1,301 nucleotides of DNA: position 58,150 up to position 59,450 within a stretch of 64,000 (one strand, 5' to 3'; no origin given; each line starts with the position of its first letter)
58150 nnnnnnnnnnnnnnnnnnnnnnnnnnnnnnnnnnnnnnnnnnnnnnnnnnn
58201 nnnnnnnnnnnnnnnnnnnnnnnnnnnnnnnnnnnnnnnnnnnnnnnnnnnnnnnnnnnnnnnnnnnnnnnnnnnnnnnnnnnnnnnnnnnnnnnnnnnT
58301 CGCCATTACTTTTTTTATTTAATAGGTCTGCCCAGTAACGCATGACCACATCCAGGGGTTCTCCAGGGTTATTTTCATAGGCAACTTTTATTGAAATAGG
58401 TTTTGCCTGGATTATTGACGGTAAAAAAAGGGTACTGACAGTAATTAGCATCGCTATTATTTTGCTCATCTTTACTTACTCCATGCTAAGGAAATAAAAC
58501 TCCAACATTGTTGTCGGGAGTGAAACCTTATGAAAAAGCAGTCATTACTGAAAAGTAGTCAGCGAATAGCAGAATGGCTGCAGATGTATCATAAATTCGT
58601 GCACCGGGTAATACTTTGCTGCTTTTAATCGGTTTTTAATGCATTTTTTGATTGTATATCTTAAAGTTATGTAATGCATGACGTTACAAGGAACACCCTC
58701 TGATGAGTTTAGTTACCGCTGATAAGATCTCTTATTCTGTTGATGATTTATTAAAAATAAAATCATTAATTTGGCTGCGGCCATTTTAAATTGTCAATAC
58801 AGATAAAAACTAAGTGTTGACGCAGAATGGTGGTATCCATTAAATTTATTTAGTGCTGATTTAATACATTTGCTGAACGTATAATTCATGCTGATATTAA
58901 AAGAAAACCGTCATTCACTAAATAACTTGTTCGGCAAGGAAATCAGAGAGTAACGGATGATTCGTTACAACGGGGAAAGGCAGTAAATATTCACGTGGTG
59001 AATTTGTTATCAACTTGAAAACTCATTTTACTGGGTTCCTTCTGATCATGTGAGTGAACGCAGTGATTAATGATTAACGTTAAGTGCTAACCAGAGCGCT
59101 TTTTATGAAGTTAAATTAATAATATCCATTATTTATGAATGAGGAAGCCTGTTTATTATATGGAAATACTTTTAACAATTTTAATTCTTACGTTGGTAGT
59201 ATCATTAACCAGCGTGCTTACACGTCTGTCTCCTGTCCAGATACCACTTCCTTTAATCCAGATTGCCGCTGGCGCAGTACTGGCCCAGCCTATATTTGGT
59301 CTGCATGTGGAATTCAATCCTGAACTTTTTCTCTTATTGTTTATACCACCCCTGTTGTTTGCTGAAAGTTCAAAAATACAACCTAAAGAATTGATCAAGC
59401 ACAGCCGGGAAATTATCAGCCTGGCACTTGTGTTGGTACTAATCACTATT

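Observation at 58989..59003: Inverted repeat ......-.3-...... in the TRAP/antiporter divergent promoter region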

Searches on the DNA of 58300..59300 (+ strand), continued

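Call 49: get_annotated_region(hit=H82, flank=300)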
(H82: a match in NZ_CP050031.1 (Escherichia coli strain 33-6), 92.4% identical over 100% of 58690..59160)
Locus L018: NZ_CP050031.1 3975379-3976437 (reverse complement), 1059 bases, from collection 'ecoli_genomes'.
description: Escherichia coli strain 33-6 chromosome, complete genome
organism: Escherichia coli strain 33-6 (NCBI taxid 562)
replicon: chromosome; assembly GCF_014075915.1
host: broiler chicken; source: -; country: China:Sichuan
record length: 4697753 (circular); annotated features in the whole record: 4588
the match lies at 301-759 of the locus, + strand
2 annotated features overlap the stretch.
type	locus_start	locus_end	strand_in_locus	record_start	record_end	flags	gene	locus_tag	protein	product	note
CDS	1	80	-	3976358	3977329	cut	-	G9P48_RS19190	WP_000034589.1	C4-dicarboxylate TRAP transporter substrate-binding protein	-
CDS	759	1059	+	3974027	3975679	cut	-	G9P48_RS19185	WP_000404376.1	Na+/H+ antiporter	-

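Call 50: get_annotated_region(hit=H85, flank=1500)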
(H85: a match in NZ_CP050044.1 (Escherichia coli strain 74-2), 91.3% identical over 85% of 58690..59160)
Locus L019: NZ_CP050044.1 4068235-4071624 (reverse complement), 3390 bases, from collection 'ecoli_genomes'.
description: Escherichia coli strain 74-2 chromosome, complete genome
organism: Escherichia coli strain 74-2 (NCBI taxid 562)
replicon: chromosome; assembly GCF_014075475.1
host: broiler chicken; source: -; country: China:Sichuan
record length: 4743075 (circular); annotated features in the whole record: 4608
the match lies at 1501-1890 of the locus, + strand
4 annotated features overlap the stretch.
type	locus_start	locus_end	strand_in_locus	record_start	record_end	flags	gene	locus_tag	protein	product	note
CDS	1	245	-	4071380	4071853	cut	-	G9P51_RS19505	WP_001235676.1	TRAP transporter small permease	-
CDS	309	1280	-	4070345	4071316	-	-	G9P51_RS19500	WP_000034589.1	C4-dicarboxylate TRAP transporter substrate-binding protein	-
CDS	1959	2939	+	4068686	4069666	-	-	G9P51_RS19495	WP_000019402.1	IS5-like element IS5 family transposase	-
CDS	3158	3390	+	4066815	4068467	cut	-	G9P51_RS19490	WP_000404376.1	Na+/H+ antiporter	-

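Call 51: get_annotated_region(hit=H69, flank=300)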
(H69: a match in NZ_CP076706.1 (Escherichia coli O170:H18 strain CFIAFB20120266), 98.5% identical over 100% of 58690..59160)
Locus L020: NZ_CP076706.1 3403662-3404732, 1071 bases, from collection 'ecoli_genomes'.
description: Escherichia coli O170:H18 strain CFIAFB20120266 chromosome, complete genome
organism: Escherichia coli O170:H18 strain CFIAFB20120266 (NCBI taxid 2848145)
replicon: chromosome; assembly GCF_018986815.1
host: -; source: missing; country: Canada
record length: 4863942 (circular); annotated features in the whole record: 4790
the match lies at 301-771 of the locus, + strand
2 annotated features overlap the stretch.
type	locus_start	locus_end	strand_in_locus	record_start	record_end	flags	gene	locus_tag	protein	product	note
CDS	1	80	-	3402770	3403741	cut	-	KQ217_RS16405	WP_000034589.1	C4-dicarboxylate TRAP transporter substrate-binding protein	-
CDS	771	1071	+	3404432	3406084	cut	-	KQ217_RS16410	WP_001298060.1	Na+/H+ antiporter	-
